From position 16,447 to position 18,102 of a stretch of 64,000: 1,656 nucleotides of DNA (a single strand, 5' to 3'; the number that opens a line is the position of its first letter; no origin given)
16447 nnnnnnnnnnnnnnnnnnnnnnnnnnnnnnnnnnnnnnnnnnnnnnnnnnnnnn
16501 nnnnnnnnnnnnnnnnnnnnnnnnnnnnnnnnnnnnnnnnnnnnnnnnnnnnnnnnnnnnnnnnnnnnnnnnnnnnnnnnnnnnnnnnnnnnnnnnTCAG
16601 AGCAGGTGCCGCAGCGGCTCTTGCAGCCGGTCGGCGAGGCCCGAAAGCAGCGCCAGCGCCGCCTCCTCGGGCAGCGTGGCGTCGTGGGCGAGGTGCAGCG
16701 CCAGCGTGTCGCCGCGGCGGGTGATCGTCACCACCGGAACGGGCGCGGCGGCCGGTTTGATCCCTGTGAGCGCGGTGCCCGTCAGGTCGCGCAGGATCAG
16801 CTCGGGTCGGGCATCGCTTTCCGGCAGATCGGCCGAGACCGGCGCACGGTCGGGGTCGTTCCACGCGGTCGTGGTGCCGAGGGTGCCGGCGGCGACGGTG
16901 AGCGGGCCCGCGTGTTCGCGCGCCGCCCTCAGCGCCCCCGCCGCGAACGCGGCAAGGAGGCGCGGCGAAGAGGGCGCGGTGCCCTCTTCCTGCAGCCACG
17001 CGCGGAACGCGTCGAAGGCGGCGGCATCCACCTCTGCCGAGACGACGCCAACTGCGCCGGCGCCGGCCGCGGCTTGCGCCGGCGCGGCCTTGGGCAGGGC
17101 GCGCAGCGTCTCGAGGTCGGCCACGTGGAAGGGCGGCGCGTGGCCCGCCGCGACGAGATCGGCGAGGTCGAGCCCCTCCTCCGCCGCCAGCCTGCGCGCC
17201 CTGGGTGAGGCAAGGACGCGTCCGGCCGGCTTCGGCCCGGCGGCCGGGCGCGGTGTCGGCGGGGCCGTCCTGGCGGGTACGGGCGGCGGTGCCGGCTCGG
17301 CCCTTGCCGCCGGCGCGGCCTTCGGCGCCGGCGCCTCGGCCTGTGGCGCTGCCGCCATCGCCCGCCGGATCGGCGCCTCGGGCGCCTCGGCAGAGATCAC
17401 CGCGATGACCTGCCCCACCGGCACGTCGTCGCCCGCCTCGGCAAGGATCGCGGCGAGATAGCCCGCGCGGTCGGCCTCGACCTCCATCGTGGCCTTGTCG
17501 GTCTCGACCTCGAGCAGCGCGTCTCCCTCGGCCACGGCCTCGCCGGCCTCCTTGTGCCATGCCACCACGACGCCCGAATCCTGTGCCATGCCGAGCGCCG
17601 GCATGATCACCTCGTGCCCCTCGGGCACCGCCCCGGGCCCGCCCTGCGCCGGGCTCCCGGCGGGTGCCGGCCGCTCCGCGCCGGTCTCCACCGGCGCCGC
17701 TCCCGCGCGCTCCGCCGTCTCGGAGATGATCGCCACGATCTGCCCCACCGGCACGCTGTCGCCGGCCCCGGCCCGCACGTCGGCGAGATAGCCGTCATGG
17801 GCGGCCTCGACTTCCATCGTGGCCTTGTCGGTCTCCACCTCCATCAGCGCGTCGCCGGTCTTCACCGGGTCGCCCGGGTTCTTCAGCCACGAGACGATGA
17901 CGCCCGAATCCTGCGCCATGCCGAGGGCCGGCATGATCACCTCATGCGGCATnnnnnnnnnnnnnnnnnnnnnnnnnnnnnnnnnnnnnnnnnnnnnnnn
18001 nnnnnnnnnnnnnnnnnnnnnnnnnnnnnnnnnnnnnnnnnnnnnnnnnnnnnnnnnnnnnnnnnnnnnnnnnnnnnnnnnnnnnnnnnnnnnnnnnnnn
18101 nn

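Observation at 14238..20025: Split E2: lipoyl domains and catalytic core are encoded by different genes separated by an ALDH gene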

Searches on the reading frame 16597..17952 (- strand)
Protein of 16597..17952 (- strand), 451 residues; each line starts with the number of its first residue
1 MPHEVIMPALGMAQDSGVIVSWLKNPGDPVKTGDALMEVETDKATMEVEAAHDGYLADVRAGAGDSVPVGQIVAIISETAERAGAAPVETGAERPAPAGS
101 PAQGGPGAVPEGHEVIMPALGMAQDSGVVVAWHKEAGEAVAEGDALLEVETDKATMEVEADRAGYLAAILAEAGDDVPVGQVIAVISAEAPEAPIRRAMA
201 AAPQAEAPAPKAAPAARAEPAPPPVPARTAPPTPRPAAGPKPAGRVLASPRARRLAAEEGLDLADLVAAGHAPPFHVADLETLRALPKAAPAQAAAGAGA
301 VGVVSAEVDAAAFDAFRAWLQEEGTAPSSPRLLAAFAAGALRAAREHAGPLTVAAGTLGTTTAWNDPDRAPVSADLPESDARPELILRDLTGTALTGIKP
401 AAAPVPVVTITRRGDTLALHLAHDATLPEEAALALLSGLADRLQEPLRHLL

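Call 3: search_protein_families(library=pfam, proteins=[window:16597-17952:-], max_evalue=0.01)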
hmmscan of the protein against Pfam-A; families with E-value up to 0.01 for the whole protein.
window:16597-17952:- (451 aa): 6 families
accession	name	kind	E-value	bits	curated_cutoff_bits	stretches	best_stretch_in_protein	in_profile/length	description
PF00364.28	Biotin_lipoyl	-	4.1e-39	132.7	22.1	2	113-186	1-73/73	Biotin-requiring enzyme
PF13533.13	Biotin_lipoyl_2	-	8.7e-08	32.3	29.8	0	126-149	8-31/32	Biotin-lipoyl like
PF13437.12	HlyD_3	-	8.8e-07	30.1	22.2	0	16-60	7-51/106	HlyD family secretion protein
PF02817.22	E3_binding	-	7.6e-06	26.5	23.7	1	246-270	1-25/36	e3 binding domain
PF07831.19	PYNP_C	-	4e-05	23.6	27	0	20-43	34-57/75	Pyrimidine nucleoside phosphorylase C-terminal domain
PF01597.25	GCV_H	-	0.0023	18.3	22.2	0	17-59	32-74/122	Glycine cleavage H-protein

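Call 4: search_protein_families(library=ncbifam, proteins=[window:16597-17952:-], max_evalue=0.001)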
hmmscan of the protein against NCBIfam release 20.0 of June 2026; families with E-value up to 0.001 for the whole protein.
window:16597-17952:- (451 aa): 23 families
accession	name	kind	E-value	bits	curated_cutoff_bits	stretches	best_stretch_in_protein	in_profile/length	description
TIGR01349.1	PDHac_trf_mito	equivalog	2.1e-51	175.5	445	2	115-310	2-206/437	pyruvate dehydrogenase complex dihydrolipoamide acetyltransferase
NF011457.0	PRK14875.1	equivalog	2.2e-47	161.8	307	2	113-221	4-111/372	acetoin dehydrogenase dihydrolipoyllysine-residue acetyltransferase subunit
NF008814.0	PRK11854.1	equivalog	3.4e-44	151.3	722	1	4-313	107-404/637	pyruvate dehydrogenase complex dihydrolipoyllysine-residue acetyltransferase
NF004309.0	PRK05704.1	equivalog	9.8e-41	140.4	449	2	114-297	4-164/408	2-oxoglutarate dehydrogenase complex dihydrolipoyllysine-residue succinyltransferase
NF008854.0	PRK11892.1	equivalog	6.3e-39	133.9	454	2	114-221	4-113/464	pyruvate dehydrogenase complex E1 component subunit beta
TIGR01347.1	sucB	equivalog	4.2e-35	121.7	378.65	2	114-293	2-158/404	dihydrolipoyllysine-residue succinyltransferase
TIGR02927.1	SucB_Actino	equivalog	1.2e-34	120.1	423.45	1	1-308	1-328/579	2-oxoglutarate dehydrogenase, E2 component, dihydrolipoamide succinyltransferase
TIGR01348.1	PDHac_trf_long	equivalog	1.7e-31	109.5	552.1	2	80-305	126-345/587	dihydrolipoyllysine-residue acetyltransferase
NF006761.0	PRK09282.1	domain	2.4e-12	46.1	402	2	126-187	529-590/591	pyruvate carboxylase subunit B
TIGR01108.1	oadA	equivalog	8.2e-12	44.4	756.5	2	126-183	525-582/582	sodium-extruding oxaloacetate decarboxylase subunit alpha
NF005457.0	PRK07051.1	equivalog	2.1e-11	43.8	87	1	133-187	25-79/80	acetyl-CoA carboxylase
TIGR01730.1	RND_mfp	subfamily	2.4e-11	43.2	94.9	0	156-212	27-83/322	efflux RND transporter periplasmic adaptor subunit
NF010643.0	PRK14040.1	subfamily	4.1e-11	42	892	2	126-184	534-592/595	oxaloacetate decarboxylase subunit alpha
TIGR02712.1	urea_carbox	equivalog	4.3e-11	41.3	1303.85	2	131-186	1145-1200/1201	urea carboxylase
NF004547.1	PRK05889.1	equivalog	3.2e-10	40.1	75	2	133-187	17-71/71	biotin/lipoyl-binding carrier protein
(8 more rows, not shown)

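Call 9: find_homologous_proteins(query=window:16597-17952:-, max_evalue=1e-10)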
Query window:16597-17952:- (451 aa): 2950 proteins with E <= 1e-10 among 8000 candidates; the best 120 are listed.
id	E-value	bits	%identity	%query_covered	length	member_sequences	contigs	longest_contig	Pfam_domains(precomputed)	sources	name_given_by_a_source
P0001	4.7e-273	924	100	100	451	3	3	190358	PF02817.23,PF00364.29,PF25919.1,PF25997.1,PF26018.1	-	-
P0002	7.0e-233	792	86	100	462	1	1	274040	PF02817.23,PF00364.29,PF25919.1,PF25997.1,PF26018.1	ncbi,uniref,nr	ncbi:pyruvate dehydrogenase [Rhodovulum sp. 12E13]|uniref:biotin/lipoyl-containing protein n=1 Tax=R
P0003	2.6e-199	681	80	98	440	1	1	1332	PF02817.23,PF00364.29,PF25919.1,PF25917.1,PF25997.1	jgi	jgi:pyruvate/2-oxoglutarate dehydrogenase complex dihydrolipoamide acyltransferase (E2) component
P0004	1.4e-191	655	75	100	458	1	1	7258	PF07831.20,PF00364.29,PF25919.1,PF25997.1,PF26018.1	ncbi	-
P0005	1.6e-189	649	70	100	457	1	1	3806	PF00364.29,PF25919.1,PF25997.1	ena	-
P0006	5.0e-175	601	69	100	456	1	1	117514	PF00364.29,PF25919.1,PF25997.1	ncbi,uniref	ncbi:biotin/lipoyl-containing protein [Rhodosalinus sp. 5P4]|uniref:biotin/lipoyl-containing protein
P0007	1.9e-172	592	69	100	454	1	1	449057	PF00364.29,PF25919.1,PF25997.1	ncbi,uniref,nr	ncbi:pyruvate dehydrogenase [Rhodosalinus halophilus]|uniref:Pyruvate dehydrogenase n=1 Tax=Rhodosal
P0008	2.3e-172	592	69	100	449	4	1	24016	PF00364.29,PF25919.1,PF25997.1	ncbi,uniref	ncbi:biotin/lipoyl-containing protein [Rhodosalinus sp. K401]|uniref:biotin/lipoyl-containing protei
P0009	5.3e-152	525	61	100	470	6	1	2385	PF00364.29,PF25919.1,PF25917.1,PF25997.1,PF26018.1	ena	-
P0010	1.1e-151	524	62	100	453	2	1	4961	PF02817.23,PF00364.29,PF25919.1,PF25997.1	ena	-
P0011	1.3e-151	524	64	100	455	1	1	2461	PF00364.29,PF25919.1,PF25997.1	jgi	-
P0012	8.9e-150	518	61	100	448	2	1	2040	PF02817.23,PF00364.29,PF25919.1,PF25997.1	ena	-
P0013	3.3e-147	509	61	100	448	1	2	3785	PF02817.23,PF00364.29,PF25997.1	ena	-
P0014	2.3e-143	497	61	100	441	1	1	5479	PF00364.29,PF25919.1,PF25917.1,PF25997.1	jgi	-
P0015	1.9e-142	494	58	100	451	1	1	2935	PF00364.29,PF25997.1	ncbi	-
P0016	2.0e-130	454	56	100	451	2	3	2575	PF07831.20,PF00364.29,PF25919.1,PF25997.1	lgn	-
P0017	3.5e-128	447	57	100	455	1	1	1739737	PF00364.29,PF25919.1,PF25997.1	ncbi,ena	-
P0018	2.7e-123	431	53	100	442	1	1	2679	PF07831.20,PF00364.29,PF25919.1,PF25917.1,PF25997.1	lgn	-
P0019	7.2e-123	429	53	100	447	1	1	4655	PF00364.29,PF25919.1,PF25997.1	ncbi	-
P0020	1.9e-121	424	55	100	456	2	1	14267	PF00364.29,PF25919.1,PF25917.1,PF25997.1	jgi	jgi:pyruvate/2-oxoglutarate dehydrogenase complex dihydrolipoamide acyltransferase (E2) component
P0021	5.8e-121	423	51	100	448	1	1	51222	PF00364.29,PF25919.1,PF25997.1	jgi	-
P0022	5.5e-120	420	55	100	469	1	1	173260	PF00364.29,PF25919.1,PF25917.1,PF25997.1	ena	-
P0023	1.8e-118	415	53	100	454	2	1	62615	PF00364.29,PF25919.1,PF25997.1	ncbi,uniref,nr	ncbi:pyruvate dehydrogenase [Meridianimarinicoccus roseus]|uniref:Pyruvate dehydrogenase n=1 Tax=Mer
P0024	3.6e-118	414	52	100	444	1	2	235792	PF00364.29,PF25919.1,PF25997.1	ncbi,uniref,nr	ncbi:biotin/lipoyl-containing protein [Meridianimarinicoccus sp. RP-17]|uniref:biotin/lipoyl-contain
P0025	1.4e-117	412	53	100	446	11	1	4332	PF25984.1,PF00364.29,PF25919.1,PF25917.1,PF25997.1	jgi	-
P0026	1.3e-116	408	52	100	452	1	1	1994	PF00364.29,PF25919.1,PF25917.1,PF25997.1,PF26018.1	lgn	-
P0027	2.9e-116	407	53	100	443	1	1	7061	PF00364.29,PF25919.1,PF25997.1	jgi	-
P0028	1.1e-115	405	52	100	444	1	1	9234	PF07831.20,PF02817.23,PF00364.29,PF25919.1,PF25917.1,PF25997.1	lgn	-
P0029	5.2e-115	403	52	100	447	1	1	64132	PF25973.1,PF07831.20,PF00364.29,PF25919.1,PF25917.1,PF25997.1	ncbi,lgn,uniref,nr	ncbi:biotin/lipoyl-containing protein [Amorphus orientalis]|uniref:Pyruvate/2-oxoglutarate dehydroge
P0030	9.5e-115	402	51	100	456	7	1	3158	PF00364.29,PF25919.1,PF25917.1,PF25997.1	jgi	jgi:pyruvate/2-oxoglutarate dehydrogenase complex dihydrolipoamide acyltransferase (E2) component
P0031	1.7e-114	402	53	100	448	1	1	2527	PF00364.29,PF25919.1,PF25997.1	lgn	-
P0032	2.1e-114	401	53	100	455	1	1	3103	PF07831.20,PF00364.29,PF25919.1,PF25997.1,PF26018.1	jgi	jgi:pyruvate/2-oxoglutarate dehydrogenase complex dihydrolipoamide acyltransferase (E2) component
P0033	2.7e-114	401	52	100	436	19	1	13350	PF00364.29,PF25919.1,PF25997.1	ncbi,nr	ncbi:MAG: pyruvate dehydrogenase [Nioella sp.]|nr:pyruvate dehydrogenase [Nioella sp.]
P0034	4.5e-114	400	51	100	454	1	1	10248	PF00364.29,PF25919.1,PF25917.1,PF25997.1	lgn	-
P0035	1.0e-113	399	52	100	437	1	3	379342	PF07831.20,PF00364.29,PF25919.1,PF25917.1,PF25997.1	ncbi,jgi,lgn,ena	-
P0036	2.4e-113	398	52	100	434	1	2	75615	PF07831.20,PF02817.23,PF00364.29,PF25919.1,PF25917.1,PF25997.1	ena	-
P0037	4.3e-113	397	52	100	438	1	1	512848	PF00364.29,PF25919.1,PF25997.1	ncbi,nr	ncbi:pyruvate dehydrogenase [Rhodobacterales bacterium HKCCE3408]|nr:pyruvate dehydrogenase [Rhodoba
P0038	5.8e-113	396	53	100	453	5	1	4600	PF00364.29,PF25919.1,PF25997.1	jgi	-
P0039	8.6e-113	396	52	99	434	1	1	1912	PF25973.1,PF02817.23,PF00364.29,PF25919.1,PF25997.1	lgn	-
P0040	9.2e-113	396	52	100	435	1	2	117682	PF25973.1,PF00364.29,PF25919.1,PF25997.1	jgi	jgi:pyruvate/2-oxoglutarate dehydrogenase complex dihydrolipoamide acyltransferase (E2) component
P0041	1.1e-112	396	52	100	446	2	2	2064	PF00364.29,PF25919.1,PF25917.1,PF25997.1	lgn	-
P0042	1.3e-112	395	53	100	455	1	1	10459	PF02817.23,PF00364.29,PF25919.1,PF25917.1,PF25997.1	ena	-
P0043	1.6e-112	395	51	100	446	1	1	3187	PF00364.29,PF25919.1,PF25917.1,PF25997.1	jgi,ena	-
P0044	2.4e-112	394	52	100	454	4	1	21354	PF00364.29,PF25917.1,PF25997.1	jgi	jgi:pyruvate/2-oxoglutarate dehydrogenase complex dihydrolipoamide acyltransferase (E2) component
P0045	4.2e-112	394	53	100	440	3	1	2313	PF25984.1,PF00364.29,PF25919.1,PF25917.1,PF25997.1,PF26077.1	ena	-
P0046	9.1e-112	393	51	100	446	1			PF02817.23,PF00364.29,PF25919.1,PF25917.1,PF25997.1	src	-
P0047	1.1e-111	392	49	100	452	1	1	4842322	PF02817.23,PF00364.29,PF25919.1,PF25997.1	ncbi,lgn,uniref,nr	ncbi:e3 binding domain protein [Hoeflea sp. IMCC20628]|uniref:biotin/lipoyl-containing protein n=1 T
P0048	1.2e-111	392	51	100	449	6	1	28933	PF07831.20,PF00364.29,PF25919.1,PF25997.1,PF26018.1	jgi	jgi:pyruvate/2-oxoglutarate dehydrogenase complex dihydrolipoamide acyltransferase (E2) component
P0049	1.2e-111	392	51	99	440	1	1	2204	PF02817.23,PF00364.29,PF25919.1,PF25997.1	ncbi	-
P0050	1.6e-111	392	52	99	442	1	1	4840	PF25973.1,PF00364.29,PF25919.1,PF25997.1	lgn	-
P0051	2.1e-111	391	51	100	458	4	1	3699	PF07831.20,PF00364.29,PF25919.1,PF25997.1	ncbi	-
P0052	3.3e-111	391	50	100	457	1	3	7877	PF00364.29,PF25919.1,PF25997.1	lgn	-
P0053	4.4e-111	390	50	100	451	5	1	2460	PF00364.29,PF25919.1,PF25997.1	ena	-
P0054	4.5e-111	390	51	100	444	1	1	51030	PF02817.23,PF00364.29,PF25919.1,PF25917.1,PF25997.1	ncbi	-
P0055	8.3e-111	389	49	100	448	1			PF02817.23,PF00364.29,PF25919.1,PF25917.1,PF25997.1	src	-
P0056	9.4e-111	389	52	100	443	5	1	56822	PF00364.29,PF25919.1,PF25997.1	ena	-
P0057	3.9e-110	387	51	100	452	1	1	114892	PF00364.29,PF25919.1,PF25997.1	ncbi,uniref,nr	ncbi:biotin/lipoyl-containing protein [Oceaniglobus roseus]|uniref:biotin/lipoyl-containing protein 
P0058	4.9e-110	387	50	100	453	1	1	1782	PF00364.29,PF25919.1,PF25997.1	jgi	jgi:pyruvate dehydrogenase E2 component (dihydrolipoamide acetyltransferase)/2-oxoglutarate dehydrog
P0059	4.9e-110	387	48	100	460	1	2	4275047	PF00364.29,PF25919.1,PF25997.1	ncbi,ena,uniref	ncbi:biotin/lipoyl-containing protein [Hoeflea sp.]|uniref:biotin/lipoyl-containing protein n=1 Tax=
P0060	6.0e-110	387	49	100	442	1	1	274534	PF00364.29,PF25919.1,PF25917.1,PF25997.1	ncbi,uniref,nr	ncbi:pyruvate dehydrogenase [Primorskyibacter aestuariivivens]|uniref:biotin/lipoyl-containing prote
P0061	6.5e-110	386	50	100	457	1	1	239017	PF00364.29,PF25919.1,PF25997.1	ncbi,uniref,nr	ncbi:hypothetical protein LL06_11245 [Hoeflea sp. BAL378]|uniref:biotin/lipoyl-containing protein n=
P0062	6.6e-110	386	52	100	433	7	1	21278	PF00364.29,PF25919.1,PF25997.1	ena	-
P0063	8.0e-110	386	51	100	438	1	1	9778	PF25973.1,PF00364.29,PF25919.1,PF25917.1,PF25997.1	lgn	-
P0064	9.3e-110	386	52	100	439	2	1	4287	PF25973.1,PF07831.20,PF00364.29,PF25919.1,PF25997.1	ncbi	-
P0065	9.5e-110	386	52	100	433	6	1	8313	PF00364.29,PF25919.1,PF25997.1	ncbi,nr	ncbi:MAG: pyruvate dehydrogenase [Silicimonas sp.]|nr:pyruvate dehydrogenase [Silicimonas sp.]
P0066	9.8e-110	386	49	100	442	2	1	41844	PF07831.20,PF00364.29,PF25919.1,PF25997.1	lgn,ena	-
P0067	1.5e-109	385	52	100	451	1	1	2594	PF02817.23,PF00364.29,PF25919.1,PF25997.1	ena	-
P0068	1.6e-109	385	49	100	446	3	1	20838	PF00364.29,PF25919.1,PF25917.1,PF25997.1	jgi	-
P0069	1.6e-109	385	52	100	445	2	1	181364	PF00364.29,PF25919.1,PF25997.1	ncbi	-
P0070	2.3e-109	385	47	100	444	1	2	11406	PF02817.23,PF00364.29,PF25919.1,PF25917.1,PF25997.1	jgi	-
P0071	3.5e-109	384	49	100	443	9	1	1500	PF00364.29,PF25919.1,PF25917.1,PF25997.1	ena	-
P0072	3.7e-109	384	50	100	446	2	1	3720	PF00364.29,PF25919.1,PF25917.1,PF25997.1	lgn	-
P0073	4.1e-109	384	51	100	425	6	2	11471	PF00364.29,PF25919.1,PF25917.1,PF25997.1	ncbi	-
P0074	4.7e-109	384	50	100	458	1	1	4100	PF07831.20,PF00364.29,PF25919.1,PF25997.1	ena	-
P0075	8.1e-109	383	51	100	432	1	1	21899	PF00364.29,PF25919.1,PF25917.1,PF25997.1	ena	-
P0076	9.2e-109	383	52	100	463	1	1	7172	PF00364.29,PF25919.1,PF25997.1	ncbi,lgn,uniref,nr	ncbi:biotin/lipoyl-containing protein [Roseisalinus antarcticus]|uniref:Dihydrolipoyllysine-residue 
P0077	1.0e-108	383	50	100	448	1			PF02817.23,PF00364.29,PF25919.1,PF25917.1,PF25997.1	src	-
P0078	1.4e-108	382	51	100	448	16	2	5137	PF00364.29,PF25919.1,PF25917.1,PF25997.1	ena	-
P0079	1.6e-108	382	50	100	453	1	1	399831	PF07831.20,PF00364.29,PF25919.1,PF25917.1,PF25997.1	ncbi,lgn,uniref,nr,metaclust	ncbi:biotin/lipoyl-containing protein [Cucumibacter marinus]|uniref:biotin/lipoyl-containing protein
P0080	1.6e-108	382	51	100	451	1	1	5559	PF02817.23,PF00364.29,PF25919.1,PF25997.1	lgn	-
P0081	1.8e-108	382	49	100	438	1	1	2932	PF25973.1,PF07831.20,PF02817.23,PF00364.29,PF25919.1,PF25997.1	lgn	-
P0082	2.9e-108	381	55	100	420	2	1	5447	PF00364.29,PF25919.1,PF25917.1,PF25997.1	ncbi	ncbi:MAG: biotin/lipoyl-containing protein [Nioella sp.]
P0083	3.1e-108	381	52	100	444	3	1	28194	PF00364.29,PF25919.1,PF25997.1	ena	-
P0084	3.4e-108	381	51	100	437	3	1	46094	PF00364.29,PF25919.1,PF25997.1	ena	-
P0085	3.9e-108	381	50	100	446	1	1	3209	PF00364.29,PF25919.1,PF25917.1,PF25997.1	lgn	-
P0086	4.6e-108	380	51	100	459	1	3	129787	PF00364.29,PF25919.1,PF25997.1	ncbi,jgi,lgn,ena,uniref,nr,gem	ncbi:MAG: hypothetical protein KUA43_04140 [Hoeflea sp.]|uniref:biotin/lipoyl-containing protein n=1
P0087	4.8e-108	380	49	100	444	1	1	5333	PF00364.29,PF25919.1,PF25917.1,PF25997.1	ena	-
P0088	4.9e-108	380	49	100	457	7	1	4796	PF00364.29,PF25919.1,PF25997.1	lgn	-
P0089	5.2e-108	380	51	100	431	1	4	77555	PF00364.29,PF25919.1,PF25997.1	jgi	jgi:pyruvate/2-oxoglutarate dehydrogenase complex dihydrolipoamide acyltransferase (E2) component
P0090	9.0e-108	379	51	100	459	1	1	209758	PF00364.29,PF25997.1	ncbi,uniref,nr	ncbi:biotin/lipoyl-containing protein [Pseudohoeflea coraliihabitans]|uniref:Lipoyl-binding domain-c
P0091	1.9e-107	378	50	100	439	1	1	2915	PF00364.29,PF25919.1,PF25997.1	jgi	-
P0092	2.6e-107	378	51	100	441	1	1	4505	PF00364.29,PF25919.1,PF25997.1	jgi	jgi:pyruvate dehydrogenase E2 component (dihydrolipoamide acetyltransferase)/2-oxoglutarate dehydrog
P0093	2.7e-107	378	51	100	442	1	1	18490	PF00364.29,PF25919.1,PF25997.1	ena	-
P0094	2.9e-107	378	50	100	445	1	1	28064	PF00364.29,PF25919.1,PF25997.1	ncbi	ncbi:MAG: biotin/lipoyl-containing protein [Roseovarius sp.]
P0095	2.9e-107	378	51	100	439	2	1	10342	PF00364.29,PF25919.1,PF25997.1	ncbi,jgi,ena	-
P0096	3.5e-107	377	52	100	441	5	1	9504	PF00364.29,PF25919.1,PF25917.1,PF25997.1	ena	-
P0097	5.0e-107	377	52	100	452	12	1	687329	PF00364.29,PF25919.1,PF25917.1,PF25997.1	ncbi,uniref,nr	ncbi:hypothetical protein B6V72_02705 [Thioclava sp. F34-6]|uniref:biotin/lipoyl-containing protein 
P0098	6.0e-107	377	50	100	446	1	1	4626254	PF00364.29,PF25919.1,PF25917.1,PF25997.1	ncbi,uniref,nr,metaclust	ncbi:biotin/lipoyl-containing protein [Stappia sp. ES.058]|uniref:biotin/lipoyl-containing protein n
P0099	6.9e-107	376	49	100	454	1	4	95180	PF00364.29,PF25919.1,PF25997.1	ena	-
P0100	7.0e-107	376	48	100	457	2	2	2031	PF00364.29,PF25997.1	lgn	-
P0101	8.0e-107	376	49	100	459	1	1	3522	PF00364.29,PF25919.1,PF25917.1,PF25997.1,PF26018.1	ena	-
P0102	1.4e-106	375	49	100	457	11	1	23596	PF07831.20,PF00364.29,PF25919.1,PF25997.1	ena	-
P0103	2.6e-106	375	48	100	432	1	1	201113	PF00364.29,PF25919.1,PF25997.1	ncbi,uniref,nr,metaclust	ncbi:biotin/lipoyl-containing protein [Pseudoponticoccus marisrubri]|uniref:Pyruvate dehydrogenase n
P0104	2.9e-106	374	47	100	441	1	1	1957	PF00364.29,PF25919.1,PF25997.1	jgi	jgi:pyruvate dehydrogenase E2 component (dihydrolipoamide acetyltransferase)/2-oxoglutarate dehydrog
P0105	3.2e-106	374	50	100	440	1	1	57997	PF00364.29,PF25919.1,PF25997.1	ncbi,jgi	-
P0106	3.2e-106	374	51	100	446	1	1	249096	PF00364.29,PF25919.1,PF25997.1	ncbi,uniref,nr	ncbi:biotin/lipoyl-containing protein [Acidimangrovimonas sediminis]|uniref:biotin/lipoyl-containing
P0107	3.7e-106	374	49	100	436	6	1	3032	PF07831.20,PF02817.23,PF00364.29,PF25919.1,PF25997.1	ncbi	-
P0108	4.8e-106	374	51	100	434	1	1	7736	PF00364.29,PF25919.1,PF25917.1,PF25997.1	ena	-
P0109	5.4e-106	374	50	100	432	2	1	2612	PF00364.29,PF25919.1,PF25997.1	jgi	jgi:pyruvate dehydrogenase E2 component (dihydrolipoamide acetyltransferase)/2-oxoglutarate dehydrog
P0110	6.5e-106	373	51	100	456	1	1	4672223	PF00364.29,PF25919.1,PF25917.1,PF25997.1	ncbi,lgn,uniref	ncbi:biotin/lipoyl-containing protein [Stappia sp.]|uniref:biotin/lipoyl-containing protein n=1 Tax=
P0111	6.6e-106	373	48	100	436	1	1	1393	PF00364.29,PF25919.1,PF25917.1,PF25997.1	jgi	jgi:pyruvate/2-oxoglutarate dehydrogenase complex dihydrolipoamide acyltransferase (E2) component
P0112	8.9e-106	373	49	100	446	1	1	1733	PF02817.23,PF00364.29,PF25919.1,PF25997.1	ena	-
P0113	1.2e-105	372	49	100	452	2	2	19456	PF02817.23,PF00364.29,PF25919.1,PF25997.1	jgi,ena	-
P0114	1.2e-105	372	49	100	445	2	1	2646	PF25973.1,PF07831.20,PF00364.29,PF25919.1,PF25997.1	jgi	jgi:pyruvate dehydrogenase E2 component (dihydrolipoamide acetyltransferase)/2-oxoglutarate dehydrog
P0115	2.1e-105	372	50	100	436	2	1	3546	PF25973.1,PF07831.20,PF00364.29,PF25919.1,PF25917.1,PF25997.1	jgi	jgi:pyruvate/2-oxoglutarate dehydrogenase complex dihydrolipoamide acyltransferase (E2) component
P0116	2.2e-105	371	51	99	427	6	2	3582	PF25973.1,PF00364.29,PF25919.1,PF25997.1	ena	-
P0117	2.3e-105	371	51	100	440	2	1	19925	PF00364.29,PF25919.1,PF25997.1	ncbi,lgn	-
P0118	2.5e-105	371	49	100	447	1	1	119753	PF07831.20,PF00364.29,PF25919.1,PF25997.1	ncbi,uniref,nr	ncbi:pyruvate dehydrogenase E2 component (dihydrolipoamide acetyltransferase)/2-oxoglutarate dehydro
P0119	2.6e-105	371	48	100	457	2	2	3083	PF00364.29,PF25997.1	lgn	-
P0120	2.6e-105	371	49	100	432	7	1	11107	PF00364.29,PF25919.1,PF25917.1,PF25997.1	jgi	jgi:pyruvate/2-oxoglutarate dehydrogenase complex dihydrolipoamide acyltransferase (E2) component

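Call 10: find_encoding_contigs(protein=P0047, flank=10000, max_places=2)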
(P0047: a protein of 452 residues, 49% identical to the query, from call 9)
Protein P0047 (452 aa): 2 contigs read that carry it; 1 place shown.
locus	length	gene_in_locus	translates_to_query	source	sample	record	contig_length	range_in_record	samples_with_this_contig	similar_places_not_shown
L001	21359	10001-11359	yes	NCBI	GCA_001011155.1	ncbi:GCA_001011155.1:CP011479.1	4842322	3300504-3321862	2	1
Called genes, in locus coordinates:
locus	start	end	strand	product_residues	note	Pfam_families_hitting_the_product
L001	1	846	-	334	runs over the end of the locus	PF02653:BPD_transp_2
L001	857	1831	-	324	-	PF02653:BPD_transp_2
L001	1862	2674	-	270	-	PF00106:adh_short, PF08659:KR, PF13561:adh_short_C2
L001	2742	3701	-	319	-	PF00532:Peripla_BP_1, PF13407:Peripla_BP_4, PF13458:Peripla_BP_6 (weak)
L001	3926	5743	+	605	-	PF13416:SBP_bac_8, PF01547:SBP_bac_1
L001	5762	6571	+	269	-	PF00106:adh_short, PF08659:KR (weak), PF13561:adh_short_C2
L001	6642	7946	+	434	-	PF00557:Peptidase_M24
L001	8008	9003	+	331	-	PF00676:E1_dh, PF02775:TPP_enzyme_C (weak)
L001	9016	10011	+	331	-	PF02779:Transket_pyr, PF02780:Transketolase_C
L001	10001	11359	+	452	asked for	PF00364:Biotin_lipoyl, PF25997:BSH_YhbJ (faint), PF25919:BSH_CusB (faint), PF00364:Biotin_lipoyl, PF02817:E3_binding (weak)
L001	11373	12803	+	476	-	PF00171:Aldedh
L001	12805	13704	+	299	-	PF00198:2-oxoacid_dh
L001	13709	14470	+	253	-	PF00106:adh_short, PF01370:Epimerase (faint), PF08659:KR, PF13561:adh_short_C2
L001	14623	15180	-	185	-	PF01047:MarR, PF12802:MarR_2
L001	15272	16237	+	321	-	PF01156:IU_nuc_hydro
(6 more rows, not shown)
